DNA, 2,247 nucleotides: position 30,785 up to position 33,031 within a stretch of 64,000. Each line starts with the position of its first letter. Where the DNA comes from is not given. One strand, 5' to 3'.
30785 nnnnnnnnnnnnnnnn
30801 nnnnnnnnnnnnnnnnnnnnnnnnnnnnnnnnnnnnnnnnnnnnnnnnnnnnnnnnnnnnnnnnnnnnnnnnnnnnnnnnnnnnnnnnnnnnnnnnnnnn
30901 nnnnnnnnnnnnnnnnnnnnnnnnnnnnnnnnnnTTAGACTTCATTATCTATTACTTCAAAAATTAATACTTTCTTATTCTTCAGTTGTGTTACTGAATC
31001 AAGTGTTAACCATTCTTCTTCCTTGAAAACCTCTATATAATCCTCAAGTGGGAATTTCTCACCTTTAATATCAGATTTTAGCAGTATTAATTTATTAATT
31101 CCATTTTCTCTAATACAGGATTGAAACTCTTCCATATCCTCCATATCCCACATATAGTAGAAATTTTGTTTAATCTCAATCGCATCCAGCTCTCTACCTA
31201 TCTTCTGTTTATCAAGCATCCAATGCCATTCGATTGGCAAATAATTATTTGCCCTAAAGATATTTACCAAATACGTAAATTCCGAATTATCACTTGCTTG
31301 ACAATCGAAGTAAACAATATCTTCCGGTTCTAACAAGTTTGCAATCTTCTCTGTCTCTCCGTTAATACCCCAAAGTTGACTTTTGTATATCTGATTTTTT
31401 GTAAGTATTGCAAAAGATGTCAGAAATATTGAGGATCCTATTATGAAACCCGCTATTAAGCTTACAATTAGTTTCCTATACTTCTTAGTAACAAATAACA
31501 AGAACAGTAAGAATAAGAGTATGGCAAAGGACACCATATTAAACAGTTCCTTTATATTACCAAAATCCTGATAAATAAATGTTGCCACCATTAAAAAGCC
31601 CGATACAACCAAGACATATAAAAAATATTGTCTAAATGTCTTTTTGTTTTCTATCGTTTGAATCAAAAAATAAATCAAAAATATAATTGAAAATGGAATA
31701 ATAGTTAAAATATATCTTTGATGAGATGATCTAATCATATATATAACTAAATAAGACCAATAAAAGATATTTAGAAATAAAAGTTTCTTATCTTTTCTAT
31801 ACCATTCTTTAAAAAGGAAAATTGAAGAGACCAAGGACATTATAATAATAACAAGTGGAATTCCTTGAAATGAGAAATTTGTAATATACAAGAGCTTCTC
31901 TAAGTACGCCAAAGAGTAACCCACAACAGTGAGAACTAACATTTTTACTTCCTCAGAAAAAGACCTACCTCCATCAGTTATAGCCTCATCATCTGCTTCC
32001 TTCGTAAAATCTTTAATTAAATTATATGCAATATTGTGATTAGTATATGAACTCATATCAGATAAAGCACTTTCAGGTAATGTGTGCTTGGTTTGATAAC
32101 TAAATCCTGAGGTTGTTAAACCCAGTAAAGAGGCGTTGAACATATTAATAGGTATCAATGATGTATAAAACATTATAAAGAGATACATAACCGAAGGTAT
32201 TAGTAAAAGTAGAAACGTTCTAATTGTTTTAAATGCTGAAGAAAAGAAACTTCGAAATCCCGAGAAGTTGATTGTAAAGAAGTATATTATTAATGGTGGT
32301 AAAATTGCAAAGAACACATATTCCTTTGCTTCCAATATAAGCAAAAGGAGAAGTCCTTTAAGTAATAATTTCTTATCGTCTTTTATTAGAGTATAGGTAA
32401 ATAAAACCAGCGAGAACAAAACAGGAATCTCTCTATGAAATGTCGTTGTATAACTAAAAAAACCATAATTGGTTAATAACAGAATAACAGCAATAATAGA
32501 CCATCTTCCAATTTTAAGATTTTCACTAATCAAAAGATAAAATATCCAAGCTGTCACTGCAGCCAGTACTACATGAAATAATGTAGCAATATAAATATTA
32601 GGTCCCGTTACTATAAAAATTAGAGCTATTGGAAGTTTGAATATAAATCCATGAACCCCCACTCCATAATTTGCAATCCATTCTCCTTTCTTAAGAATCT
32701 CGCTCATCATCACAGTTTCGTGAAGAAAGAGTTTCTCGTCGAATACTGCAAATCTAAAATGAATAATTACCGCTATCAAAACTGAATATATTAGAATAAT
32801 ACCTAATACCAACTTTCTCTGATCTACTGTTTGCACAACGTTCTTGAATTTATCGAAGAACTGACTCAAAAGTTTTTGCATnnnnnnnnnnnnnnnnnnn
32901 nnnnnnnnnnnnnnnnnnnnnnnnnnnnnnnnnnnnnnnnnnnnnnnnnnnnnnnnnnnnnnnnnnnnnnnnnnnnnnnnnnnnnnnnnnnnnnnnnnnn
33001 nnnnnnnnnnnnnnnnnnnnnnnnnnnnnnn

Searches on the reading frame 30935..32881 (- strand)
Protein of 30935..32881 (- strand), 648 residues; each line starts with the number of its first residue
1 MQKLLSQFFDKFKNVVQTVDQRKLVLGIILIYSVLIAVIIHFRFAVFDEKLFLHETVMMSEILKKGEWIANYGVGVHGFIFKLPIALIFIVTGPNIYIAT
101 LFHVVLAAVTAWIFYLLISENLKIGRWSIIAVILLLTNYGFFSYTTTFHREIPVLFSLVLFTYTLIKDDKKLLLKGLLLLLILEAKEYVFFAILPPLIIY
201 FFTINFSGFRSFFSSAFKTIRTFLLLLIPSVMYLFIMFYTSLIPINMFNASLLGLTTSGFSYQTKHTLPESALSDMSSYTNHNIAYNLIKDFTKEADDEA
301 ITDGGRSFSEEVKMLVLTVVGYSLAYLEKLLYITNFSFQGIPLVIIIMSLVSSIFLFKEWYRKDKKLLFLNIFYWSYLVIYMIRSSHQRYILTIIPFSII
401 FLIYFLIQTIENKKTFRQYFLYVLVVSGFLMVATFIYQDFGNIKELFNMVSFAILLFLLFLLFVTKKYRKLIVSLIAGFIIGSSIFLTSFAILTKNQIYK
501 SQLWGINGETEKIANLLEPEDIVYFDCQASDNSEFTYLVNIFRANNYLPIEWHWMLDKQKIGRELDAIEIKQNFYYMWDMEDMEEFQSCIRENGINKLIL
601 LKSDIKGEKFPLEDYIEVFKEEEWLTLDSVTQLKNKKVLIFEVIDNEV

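Call 3: search_protein_families(library=pfam, proteins=[window:30935-32881:-])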
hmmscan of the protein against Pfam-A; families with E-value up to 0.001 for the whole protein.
window:30935-32881:- (648 aa): 0 families

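Call 6: search_protein_families(library=ncbifam, proteins=[window:30935-32881:-], max_evalue=0.01)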
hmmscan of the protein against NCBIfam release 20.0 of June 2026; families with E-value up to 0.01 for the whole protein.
window:30935-32881:- (648 aa): 0 families

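Call 14: find_homologous_proteins(query=window:30935-32881:-)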
Query window:30935-32881:- (648 aa): 32 proteins with E <= 0.001 among 8000 candidates.
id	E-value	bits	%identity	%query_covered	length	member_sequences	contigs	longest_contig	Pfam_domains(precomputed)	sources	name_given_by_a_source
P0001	5.7e-268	909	70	92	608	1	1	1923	-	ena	-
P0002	4.5e-237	807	57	100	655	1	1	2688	-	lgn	-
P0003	6.1e-233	793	58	97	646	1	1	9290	-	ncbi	ncbi:MAG: hypothetical protein ABIC57_02015 [bacterium]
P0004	2.1e-219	749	56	98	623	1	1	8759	-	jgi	-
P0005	1.3e-218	746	55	100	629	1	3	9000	-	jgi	jgi:hypothetical protein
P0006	3.7e-217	741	56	94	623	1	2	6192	-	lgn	-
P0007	4.4e-214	731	56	96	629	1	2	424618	-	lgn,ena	-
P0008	2.9e-213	728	54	96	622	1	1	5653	-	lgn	-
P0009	1.9e-210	719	53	98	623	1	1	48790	-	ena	-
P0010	6.0e-209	714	54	97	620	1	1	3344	-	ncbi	-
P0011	6.4e-207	707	54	97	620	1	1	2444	-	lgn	-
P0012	3.6e-204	698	52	97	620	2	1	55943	-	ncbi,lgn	-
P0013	7.6e-201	687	53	97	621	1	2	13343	-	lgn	-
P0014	4.9e-199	681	50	96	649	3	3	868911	-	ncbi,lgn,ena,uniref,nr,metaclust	ncbi:MAG: hypothetical protein UT34_C0002G0258 [candidate division WS6 bacterium GW2011_GWF2_39_15]|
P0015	9.8e-193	661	49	96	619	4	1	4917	-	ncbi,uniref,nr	ncbi:glycosyltransferase family 39 protein [Candidatus Dojkabacteria bacterium]|uniref:Glycosyltrans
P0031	4.4e-77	279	30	100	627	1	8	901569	-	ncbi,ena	-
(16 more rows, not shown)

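Call 15: search_solved_structures(query=window:30935-32881:-, max_evalue=10)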
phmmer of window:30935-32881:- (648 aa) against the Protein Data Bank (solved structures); distinct sequences matched with E-value up to 10: 2.
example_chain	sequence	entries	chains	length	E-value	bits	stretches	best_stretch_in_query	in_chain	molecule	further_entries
7ar7_y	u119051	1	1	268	2.2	10.2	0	77-130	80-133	Gamma carbonic anhydrase 2, mitochondrial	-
7aqq_y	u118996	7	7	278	2.4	10.1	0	77-130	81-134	Gamma carbonic anhydrase 2, mitochondrial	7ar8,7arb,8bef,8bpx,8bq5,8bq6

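Call 18: find_encoding_contigs(protein=P0014, flank=10000, max_places=2)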
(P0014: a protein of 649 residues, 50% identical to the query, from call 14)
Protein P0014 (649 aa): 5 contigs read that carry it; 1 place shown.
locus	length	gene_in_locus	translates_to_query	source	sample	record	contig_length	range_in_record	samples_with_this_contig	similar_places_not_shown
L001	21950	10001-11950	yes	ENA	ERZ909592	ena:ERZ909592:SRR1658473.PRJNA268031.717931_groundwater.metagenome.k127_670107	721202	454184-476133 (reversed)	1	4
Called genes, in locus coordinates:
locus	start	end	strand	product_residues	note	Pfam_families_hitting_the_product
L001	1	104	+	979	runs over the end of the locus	PF08450:SGL (faint), PF01436:NHL (weak), PF17170:DUF5128 (weak), PF01436:NHL (weak)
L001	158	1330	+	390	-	PF05970:PIF1 (faint), PF13086:AAA_11 (faint), PF13604:AAA_30, PF24883:NPHP3_N (faint), PF13245:AAA_19, PF01443:Viral_helicase1 (faint), PF18335:SH3_13 (weak), PF13538:UvrD_C_2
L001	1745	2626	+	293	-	-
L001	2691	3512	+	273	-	PF13462:Thioredoxin_4, PF26097:Phage_Inh_N (faint), PF01323:DSBA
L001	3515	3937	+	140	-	PF07884:VKOR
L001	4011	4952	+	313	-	PF01408:GFO_IDH_MocA, PF22725:GFO_IDH_MocA_C3 (weak), PF02894:GFO_IDH_MocA_C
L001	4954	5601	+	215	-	PF25084:LbH_EIF2B, PF00132:Hexapep, PF25087:GMPPB_C (weak), PF14602:Hexapep_2 (weak), PF25087:GMPPB_C (weak), PF00132:Hexapep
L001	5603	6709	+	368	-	PF00155:Aminotran_1_2, PF01041:DegT_DnrJ_EryC1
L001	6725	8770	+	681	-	PF13231:PMT_2 (weak)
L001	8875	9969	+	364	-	PF00535:Glycos_transf_2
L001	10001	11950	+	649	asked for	-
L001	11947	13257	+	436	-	PF00534:Glycos_transf_1, PF13692:Glyco_trans_1_4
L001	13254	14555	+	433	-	PF01943:Polysacc_synt (weak), PF13440:Polysacc_synt_3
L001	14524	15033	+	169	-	PF00132:Hexapep, PF14602:Hexapep_2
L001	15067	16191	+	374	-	PF13439:Glyco_transf_4, PF13579:Glyco_trans_4_4 (weak), PF00534:Glycos_transf_1, PF13692:Glyco_trans_1_4, PF13524:Glyco_trans_1_2 (faint), PF26337:Gtf3_C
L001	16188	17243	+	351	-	PF02350:Epimerase_2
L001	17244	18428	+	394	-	PF13439:Glyco_transf_4, PF13579:Glyco_trans_4_4, PF13477:Glyco_trans_4_2, PF00534:Glycos_transf_1, PF13692:Glyco_trans_1_4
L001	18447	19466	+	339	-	PF01370:Epimerase, PF04321:RmlD_sub_bind, PF16363:GDP_Man_Dehyd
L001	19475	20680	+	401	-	PF20706:GT4-conflict (faint), PF00534:Glycos_transf_1, PF13692:Glyco_trans_1_4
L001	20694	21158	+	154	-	PF04306:DUF456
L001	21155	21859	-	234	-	-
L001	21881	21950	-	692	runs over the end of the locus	PF01551:Peptidase_M23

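Call 19: find_encoding_contigs(protein=P0007, flank=10000, max_places=2)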
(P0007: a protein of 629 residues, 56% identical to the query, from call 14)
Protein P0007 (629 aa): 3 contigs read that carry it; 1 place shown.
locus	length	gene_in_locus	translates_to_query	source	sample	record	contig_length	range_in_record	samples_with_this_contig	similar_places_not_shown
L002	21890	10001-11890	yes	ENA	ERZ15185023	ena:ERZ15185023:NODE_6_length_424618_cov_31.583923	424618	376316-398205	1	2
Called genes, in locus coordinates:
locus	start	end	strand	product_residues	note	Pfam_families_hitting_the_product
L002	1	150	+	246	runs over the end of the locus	PF13462:Thioredoxin_4, PF13098:Thioredoxin_2 (weak), PF01323:DSBA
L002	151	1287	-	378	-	PF26514:DUF8173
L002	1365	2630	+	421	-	PF13439:Glyco_transf_4 (faint), PF00534:Glycos_transf_1, PF13692:Glyco_trans_1_4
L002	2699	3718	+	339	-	PF01408:GFO_IDH_MocA, PF02894:GFO_IDH_MocA_C, PF22725:GFO_IDH_MocA_C3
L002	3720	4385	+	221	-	PF25084:LbH_EIF2B, PF24894:Hexapep_GlmU (faint), PF25087:GMPPB_C (faint), PF25084:LbH_EIF2B (weak), PF00132:Hexapep, PF14602:Hexapep_2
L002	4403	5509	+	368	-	PF00155:Aminotran_1_2 (weak), PF01041:DegT_DnrJ_EryC1, PF01212:Beta_elim_lyase, PF00266:Aminotran_5 (weak), PF01053:Cys_Met_Meta_PP (weak)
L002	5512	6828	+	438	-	PF03446:NAD_binding_2 (faint), PF03721:UDPG_MGDP_dh_N, PF00984:UDPG_MGDP_dh, PF03720:UDPG_MGDP_dh_C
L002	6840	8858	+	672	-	-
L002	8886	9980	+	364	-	PF00535:Glycos_transf_2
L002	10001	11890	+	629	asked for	-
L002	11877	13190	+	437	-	PF00534:Glycos_transf_1, PF13692:Glyco_trans_1_4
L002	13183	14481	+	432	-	PF01943:Polysacc_synt, PF13440:Polysacc_synt_3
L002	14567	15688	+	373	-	PF13439:Glyco_transf_4, PF13579:Glyco_trans_4_4 (weak), PF00534:Glycos_transf_1, PF13692:Glyco_trans_1_4, PF26337:Gtf3_C (weak)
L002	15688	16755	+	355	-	PF02350:Epimerase_2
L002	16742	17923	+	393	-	PF13439:Glyco_transf_4, PF13477:Glyco_trans_4_2, PF13579:Glyco_trans_4_4, PF00534:Glycos_transf_1, PF13692:Glyco_trans_1_4, PF13524:Glyco_trans_1_2 (weak)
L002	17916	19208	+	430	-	PF01943:Polysacc_synt, PF13440:Polysacc_synt_3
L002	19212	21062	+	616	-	-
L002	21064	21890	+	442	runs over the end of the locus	-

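Call 20: find_encoding_contigs(protein=P0031, flank=10000, max_places=2)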
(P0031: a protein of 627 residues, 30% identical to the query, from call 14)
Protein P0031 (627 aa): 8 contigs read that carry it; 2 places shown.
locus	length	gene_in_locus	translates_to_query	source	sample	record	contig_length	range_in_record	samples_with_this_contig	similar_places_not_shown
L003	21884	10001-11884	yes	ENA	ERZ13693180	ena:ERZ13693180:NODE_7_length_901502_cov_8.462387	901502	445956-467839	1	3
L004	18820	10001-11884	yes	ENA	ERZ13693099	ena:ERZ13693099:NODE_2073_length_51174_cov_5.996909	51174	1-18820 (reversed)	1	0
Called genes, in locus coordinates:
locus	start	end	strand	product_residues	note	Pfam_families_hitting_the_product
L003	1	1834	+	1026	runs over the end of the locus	PF00082:Peptidase_S8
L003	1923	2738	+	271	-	PF01061:ABC2_membrane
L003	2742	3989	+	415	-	PF00005:ABC_tran, PF13304:AAA_21 (faint), PF14524:Wzt_C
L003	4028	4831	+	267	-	PF01973:MptE-like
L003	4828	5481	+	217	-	PF25084:LbH_EIF2B (faint), PF25087:GMPPB_C (faint), PF00132:Hexapep, PF14602:Hexapep_2 (weak)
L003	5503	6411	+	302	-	PF01073:3Beta_HSD, PF01370:Epimerase, PF02719:Polysacc_synt_2 (weak), PF04321:RmlD_sub_bind, PF16363:GDP_Man_Dehyd, PF07993:NAD_binding_4 (weak)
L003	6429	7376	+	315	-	PF13489:Methyltransf_23, PF13847:Methyltransf_31, PF08241:Methyltransf_11, PF08242:Methyltransf_12, PF13649:Methyltransf_25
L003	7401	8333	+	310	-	PF00535:Glycos_transf_2, PF10111:Glyco_tranf_2_2, PF13641:Glyco_tranf_2_3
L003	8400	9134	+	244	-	PF13489:Methyltransf_23 (weak), PF13847:Methyltransf_31 (weak), PF08241:Methyltransf_11 (weak), PF03269:DUF268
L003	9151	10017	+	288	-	PF00535:Glycos_transf_2, PF13641:Glyco_tranf_2_3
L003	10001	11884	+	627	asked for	-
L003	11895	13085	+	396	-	PF00534:Glycos_transf_1, PF13692:Glyco_trans_1_4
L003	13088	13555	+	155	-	PF04306:DUF456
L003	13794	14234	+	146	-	-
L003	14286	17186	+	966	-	PF07517:SecA_DEAD, PF01043:SecA_PP_bind, PF21090:P-loop_SecA, PF07516:SecA_SW, PF02810:SEC-C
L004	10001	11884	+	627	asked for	-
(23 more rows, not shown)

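Call 21: find_encoding_contigs(protein=P0012, flank=10000, max_places=2)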
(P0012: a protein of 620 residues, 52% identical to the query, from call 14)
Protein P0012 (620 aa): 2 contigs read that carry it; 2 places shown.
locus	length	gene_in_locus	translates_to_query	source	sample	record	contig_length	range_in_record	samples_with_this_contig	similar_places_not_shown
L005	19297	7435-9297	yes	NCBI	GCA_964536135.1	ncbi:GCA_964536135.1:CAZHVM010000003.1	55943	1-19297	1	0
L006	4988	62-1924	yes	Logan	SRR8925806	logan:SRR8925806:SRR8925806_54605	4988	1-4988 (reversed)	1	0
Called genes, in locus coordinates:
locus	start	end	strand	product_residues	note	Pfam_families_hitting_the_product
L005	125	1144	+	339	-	PF01408:GFO_IDH_MocA, PF02894:GFO_IDH_MocA_C, PF22725:GFO_IDH_MocA_C3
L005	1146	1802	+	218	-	PF25084:LbH_EIF2B, PF25087:GMPPB_C (weak), PF24894:Hexapep_GlmU (faint), PF07959:Fucose_pyrophosphorylase (faint), PF25084:LbH_EIF2B, PF00132:Hexapep, PF14602:Hexapep_2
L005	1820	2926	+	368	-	PF01041:DegT_DnrJ_EryC1, PF01212:Beta_elim_lyase, PF00266:Aminotran_5 (faint), PF01053:Cys_Met_Meta_PP (faint)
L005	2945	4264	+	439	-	PF02737:3HCDH_N (weak), PF03446:NAD_binding_2 (faint), PF03721:UDPG_MGDP_dh_N, PF00984:UDPG_MGDP_dh, PF03720:UDPG_MGDP_dh_C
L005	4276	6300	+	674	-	-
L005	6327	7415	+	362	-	PF00535:Glycos_transf_2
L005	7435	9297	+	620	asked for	-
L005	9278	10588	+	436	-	PF00534:Glycos_transf_1, PF13692:Glyco_trans_1_4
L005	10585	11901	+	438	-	PF01943:Polysacc_synt, PF13440:Polysacc_synt_3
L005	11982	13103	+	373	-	PF13439:Glyco_transf_4, PF13579:Glyco_trans_4_4, PF00534:Glycos_transf_1, PF13692:Glyco_trans_1_4, PF26337:Gtf3_C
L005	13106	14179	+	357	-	PF02350:Epimerase_2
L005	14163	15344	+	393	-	PF13439:Glyco_transf_4, PF20706:GT4-conflict, PF00534:Glycos_transf_1, PF13692:Glyco_trans_1_4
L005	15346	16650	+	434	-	PF01943:Polysacc_synt, PF13440:Polysacc_synt_3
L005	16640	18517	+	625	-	-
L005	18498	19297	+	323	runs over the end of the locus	PF05050:Methyltransf_21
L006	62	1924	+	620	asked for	-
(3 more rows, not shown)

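Call 22: find_encoding_contigs(protein=P0009, flank=10000, max_places=2)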
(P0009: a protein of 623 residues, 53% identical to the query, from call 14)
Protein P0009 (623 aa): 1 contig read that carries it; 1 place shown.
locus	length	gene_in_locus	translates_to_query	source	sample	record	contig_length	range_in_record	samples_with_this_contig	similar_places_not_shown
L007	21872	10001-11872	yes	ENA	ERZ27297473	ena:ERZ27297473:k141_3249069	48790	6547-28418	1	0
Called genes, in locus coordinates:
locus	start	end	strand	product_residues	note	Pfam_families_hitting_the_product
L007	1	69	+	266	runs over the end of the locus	PF01061:ABC2_membrane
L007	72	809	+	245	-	PF00005:ABC_tran, PF13304:AAA_21 (faint)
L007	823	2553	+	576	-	PF13632:Glyco_trans_2_3 (faint), PF00535:Glycos_transf_2, PF10111:Glyco_tranf_2_2 (weak), PF00535:Glycos_transf_2, PF10111:Glyco_tranf_2_2, PF13641:Glyco_tranf_2_3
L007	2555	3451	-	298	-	-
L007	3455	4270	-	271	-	-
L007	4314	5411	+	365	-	PF00535:Glycos_transf_2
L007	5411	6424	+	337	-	PF04007:DUF354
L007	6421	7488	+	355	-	PF02350:Epimerase_2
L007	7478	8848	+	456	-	PF06662:C5-epim_C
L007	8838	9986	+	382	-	PF13439:Glyco_transf_4, PF00534:Glycos_transf_1, PF13692:Glyco_trans_1_4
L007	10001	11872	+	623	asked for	-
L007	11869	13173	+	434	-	PF00534:Glycos_transf_1, PF13692:Glyco_trans_1_4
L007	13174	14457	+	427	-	PF01943:Polysacc_synt, PF13440:Polysacc_synt_3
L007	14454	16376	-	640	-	-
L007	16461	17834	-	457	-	PF02366:PMT, PF13231:PMT_2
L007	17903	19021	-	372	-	PF01041:DegT_DnrJ_EryC1, PF00266:Aminotran_5, PF01053:Cys_Met_Meta_PP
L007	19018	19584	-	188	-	PF25084:LbH_EIF2B (weak), PF25087:GMPPB_C (weak), PF00132:Hexapep, PF14602:Hexapep_2 (weak)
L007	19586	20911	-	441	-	PF03721:UDPG_MGDP_dh_N, PF00984:UDPG_MGDP_dh, PF03720:UDPG_MGDP_dh_C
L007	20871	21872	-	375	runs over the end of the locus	PF01408:GFO_IDH_MocA, PF22725:GFO_IDH_MocA_C3, PF02894:GFO_IDH_MocA_C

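Call 29: find_related_loci(query=A1, collection=genome_contigs, flank=10000)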
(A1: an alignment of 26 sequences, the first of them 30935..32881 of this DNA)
Query A1 (648 aa) in genome_contigs; peptide patterns used: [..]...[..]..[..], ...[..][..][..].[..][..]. (x = any residue, [..] = any of these).
119 stretches matched a pattern; 32 encode a relative of the query (tblastn E <= 1e-3); 31 distinct loci.
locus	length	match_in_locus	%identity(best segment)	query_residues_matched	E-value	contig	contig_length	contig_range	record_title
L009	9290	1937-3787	58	20-648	0e+0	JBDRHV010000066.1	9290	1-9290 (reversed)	MAG: bacterium isolate MEGAHIT-group-1.550 k141_2998585, whole genome shotgun sequence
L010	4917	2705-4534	49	23-644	0e+0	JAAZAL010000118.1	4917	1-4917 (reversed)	MAG: Candidatus Dojkabacteria bacterium isolate AS06rmzACSIP_421 728590_AS06, whole genome shotgun sequence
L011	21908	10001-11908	50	20-643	0e+0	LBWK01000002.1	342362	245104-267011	MAG: candidate division WS6 bacterium GW2011_GWF2_39_15 UT34_C0002, whole genome shotgun sequence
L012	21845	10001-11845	31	3-646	9e-86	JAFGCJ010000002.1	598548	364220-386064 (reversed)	MAG: Candidatus Dojkabacteria bacterium isolate Zod_Metabat.1102 k87_2421817, whole genome shotgun sequence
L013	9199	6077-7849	34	43-643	4e-85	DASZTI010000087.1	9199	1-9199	MAG TPA_asm: Candidatus Dojkabacteria bacterium isolate SMAG_U6072 k141_76606, whole genome shotgun sequence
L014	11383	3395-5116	33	43-647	2e-83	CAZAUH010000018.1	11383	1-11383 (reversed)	MAG TPA_asm: uncultured Candidatus Saccharibacteria bacterium isolate SRP192927_co7_229 genome assembly, contig: NODE_11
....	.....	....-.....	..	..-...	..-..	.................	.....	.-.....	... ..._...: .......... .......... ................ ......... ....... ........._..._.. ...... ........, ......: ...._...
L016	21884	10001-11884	31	10-642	4e-83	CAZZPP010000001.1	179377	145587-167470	MAG TPA_asm: uncultured Candidatus Saccharibacteria bacterium isolate binchicken_co22_222 genome assembly, contig: NODE_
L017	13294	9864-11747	31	10-642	3e-83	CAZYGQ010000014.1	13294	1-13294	MAG TPA_asm: uncultured Candidatus Saccharibacteria bacterium isolate binchicken_co39_443 genome assembly, contig: NODE_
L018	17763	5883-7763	31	14-648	5e-83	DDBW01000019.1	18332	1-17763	MAG TPA_asm: Candidatus Dojkabacteria bacterium UBA2022 UBA2022_contig_16706, whole genome shotgun sequence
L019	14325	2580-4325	33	48-648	8e-82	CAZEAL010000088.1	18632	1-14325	MAG TPA_asm: uncultured Candidatus Saccharibacteria bacterium isolate binchicken_co169_150 genome assembly, contig: k99_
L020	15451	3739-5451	34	42-647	8e-80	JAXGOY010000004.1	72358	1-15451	MAG: Candidatus Dojkabacteria bacterium isolate AnMBR.bin290 bin290_4, whole genome shotgun sequence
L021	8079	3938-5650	34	42-647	2e-78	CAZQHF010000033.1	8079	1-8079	MAG TPA_asm: uncultured Candidatus Saccharibacteria bacterium isolate binchicken_co27_102 genome assembly, contig: NODE_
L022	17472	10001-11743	34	43-643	5e-78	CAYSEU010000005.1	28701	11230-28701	MAG TPA_asm: uncultured Candidatus Saccharibacteria bacterium isolate binchicken_co220_104 genome assembly, contig: NODE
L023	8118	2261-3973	34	42-647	4e-78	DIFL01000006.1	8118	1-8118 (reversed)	MAG TPA_asm: Candidatus Dojkabacteria bacterium UBA5749 UBA5749_contig_27600, whole genome shotgun sequence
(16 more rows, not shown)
